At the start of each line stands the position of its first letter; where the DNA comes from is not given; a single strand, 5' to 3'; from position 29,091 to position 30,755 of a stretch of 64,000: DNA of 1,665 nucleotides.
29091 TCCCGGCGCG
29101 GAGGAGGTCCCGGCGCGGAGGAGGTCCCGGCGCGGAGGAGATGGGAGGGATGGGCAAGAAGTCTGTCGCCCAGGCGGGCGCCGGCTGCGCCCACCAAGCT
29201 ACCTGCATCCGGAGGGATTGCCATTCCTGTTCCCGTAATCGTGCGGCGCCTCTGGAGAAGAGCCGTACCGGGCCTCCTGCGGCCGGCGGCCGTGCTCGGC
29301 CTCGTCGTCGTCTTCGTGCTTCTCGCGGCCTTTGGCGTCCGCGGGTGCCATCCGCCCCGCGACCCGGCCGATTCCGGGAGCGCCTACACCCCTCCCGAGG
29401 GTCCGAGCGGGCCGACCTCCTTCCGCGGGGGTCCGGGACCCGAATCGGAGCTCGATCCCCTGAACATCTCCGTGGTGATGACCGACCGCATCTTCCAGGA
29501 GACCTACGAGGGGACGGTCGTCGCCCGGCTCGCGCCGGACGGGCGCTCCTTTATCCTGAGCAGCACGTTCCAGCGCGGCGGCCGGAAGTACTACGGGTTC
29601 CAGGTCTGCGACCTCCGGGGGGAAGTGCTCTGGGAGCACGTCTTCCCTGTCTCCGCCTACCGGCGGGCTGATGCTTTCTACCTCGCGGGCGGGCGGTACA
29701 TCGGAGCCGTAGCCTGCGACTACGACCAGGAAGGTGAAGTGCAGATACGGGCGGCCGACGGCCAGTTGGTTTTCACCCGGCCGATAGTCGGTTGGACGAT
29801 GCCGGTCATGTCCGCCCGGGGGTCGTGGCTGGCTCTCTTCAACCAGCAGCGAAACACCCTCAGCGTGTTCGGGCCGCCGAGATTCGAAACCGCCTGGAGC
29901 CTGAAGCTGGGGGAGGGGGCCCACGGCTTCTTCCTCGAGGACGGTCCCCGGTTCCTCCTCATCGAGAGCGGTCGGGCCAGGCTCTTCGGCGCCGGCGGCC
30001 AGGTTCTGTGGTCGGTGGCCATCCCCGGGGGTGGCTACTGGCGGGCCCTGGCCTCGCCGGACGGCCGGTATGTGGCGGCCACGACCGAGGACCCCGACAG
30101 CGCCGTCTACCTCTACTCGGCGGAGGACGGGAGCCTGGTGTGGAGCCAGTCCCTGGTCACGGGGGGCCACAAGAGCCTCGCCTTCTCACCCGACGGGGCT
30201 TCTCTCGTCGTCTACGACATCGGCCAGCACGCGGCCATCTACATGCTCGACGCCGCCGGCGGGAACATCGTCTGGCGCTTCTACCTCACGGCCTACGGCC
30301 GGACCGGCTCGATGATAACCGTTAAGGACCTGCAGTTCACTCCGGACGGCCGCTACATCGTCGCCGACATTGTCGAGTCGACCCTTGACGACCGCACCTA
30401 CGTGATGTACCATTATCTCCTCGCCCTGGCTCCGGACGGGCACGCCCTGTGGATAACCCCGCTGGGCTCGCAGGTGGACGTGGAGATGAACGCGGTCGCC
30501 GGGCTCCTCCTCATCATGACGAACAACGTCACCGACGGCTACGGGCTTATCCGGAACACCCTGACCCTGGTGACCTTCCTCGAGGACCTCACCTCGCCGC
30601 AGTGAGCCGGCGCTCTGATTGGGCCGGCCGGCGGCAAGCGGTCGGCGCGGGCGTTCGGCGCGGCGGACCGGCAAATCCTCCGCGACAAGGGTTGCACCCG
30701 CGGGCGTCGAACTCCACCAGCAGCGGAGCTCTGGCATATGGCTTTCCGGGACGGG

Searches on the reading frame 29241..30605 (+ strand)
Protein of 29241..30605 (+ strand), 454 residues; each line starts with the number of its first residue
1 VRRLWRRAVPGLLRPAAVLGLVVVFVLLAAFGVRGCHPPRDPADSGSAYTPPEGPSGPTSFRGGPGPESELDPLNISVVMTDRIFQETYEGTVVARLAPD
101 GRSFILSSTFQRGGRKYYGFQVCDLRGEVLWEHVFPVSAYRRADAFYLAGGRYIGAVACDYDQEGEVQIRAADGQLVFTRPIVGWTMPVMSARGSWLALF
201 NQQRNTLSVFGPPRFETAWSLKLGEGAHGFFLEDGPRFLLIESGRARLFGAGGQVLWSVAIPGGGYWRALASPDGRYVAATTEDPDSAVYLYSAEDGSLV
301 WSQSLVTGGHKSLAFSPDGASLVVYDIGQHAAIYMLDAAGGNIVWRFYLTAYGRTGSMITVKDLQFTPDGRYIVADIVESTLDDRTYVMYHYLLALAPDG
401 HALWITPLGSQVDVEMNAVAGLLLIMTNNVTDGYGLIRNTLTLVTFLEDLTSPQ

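Call 3: search_protein_families(library=pfam, proteins=[window:29241-30605:+], max_evalue=1)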
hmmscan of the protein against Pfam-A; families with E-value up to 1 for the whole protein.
window:29241-30605:+ (454 aa): 8 families
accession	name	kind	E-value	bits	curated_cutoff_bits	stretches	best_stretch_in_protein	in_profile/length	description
PF13360.13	PQQ_2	-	4.8e-10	39.9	27.6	1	247-410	6-148/233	Outer membrane protein assembly factor BamB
PF23414.1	Beta-prop_EML_2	-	0.0017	18.2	90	1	281-375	14-98/266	Echinoderm microtubule-associated protein second beta-propeller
PF25174.1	Beta-prop_THOC3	-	0.0021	17.6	305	1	272-345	180-249/272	THOC3 beta-propeller domain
PF00400.38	WD40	-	0.0037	18.2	27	0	361-375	14-28/39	WD domain, G-beta repeat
PF07676.18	PD40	-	0.038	14.4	20.9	0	366-374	16-24/38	WD40-like Beta Propeller Repeat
PF13570.13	Beta-prop_ACSF4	-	0.083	12.7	133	1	253-349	39-131/329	Beta-alanine-activating enzyme, beta-propeller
PF24780.1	WD40_MABP1-WDR62_1st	-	0.23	11.1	496.3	0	312-374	43-98/328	MABP1/WDR62 first WD40 domain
PF25293.1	Beta-prop_EMC1_N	-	0.27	11.3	34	0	287-346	85-144/219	EMC1 N-terminal beta-propeller domain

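Call 4: search_protein_families(library=ncbifam, proteins=[window:29241-30605:+], max_evalue=1)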
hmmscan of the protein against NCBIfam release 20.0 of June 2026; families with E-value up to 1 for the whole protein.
window:29241-30605:+ (454 aa): 3 families
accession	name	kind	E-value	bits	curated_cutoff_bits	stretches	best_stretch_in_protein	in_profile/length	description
NF041516.1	PA2928_fam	subfamily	0.0015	18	70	1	251-300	322-372/376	PA2928 family protein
TIGR03300.1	assembly_YfgL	equivalog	0.011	14.5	285.2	2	280-346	68-130/377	outer membrane protein assembly factor BamB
NF052340.1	hydrazine_beta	equivalog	0.018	14.1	560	0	309-376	163-227/372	hydrazine synthase subunit beta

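Call 82: search_protein_families(library=padloc, proteins=[window:29241-30605:+], max_evalue=0.001)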
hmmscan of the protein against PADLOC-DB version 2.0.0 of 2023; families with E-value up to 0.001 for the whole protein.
window:29241-30605:+ (454 aa): 0 families
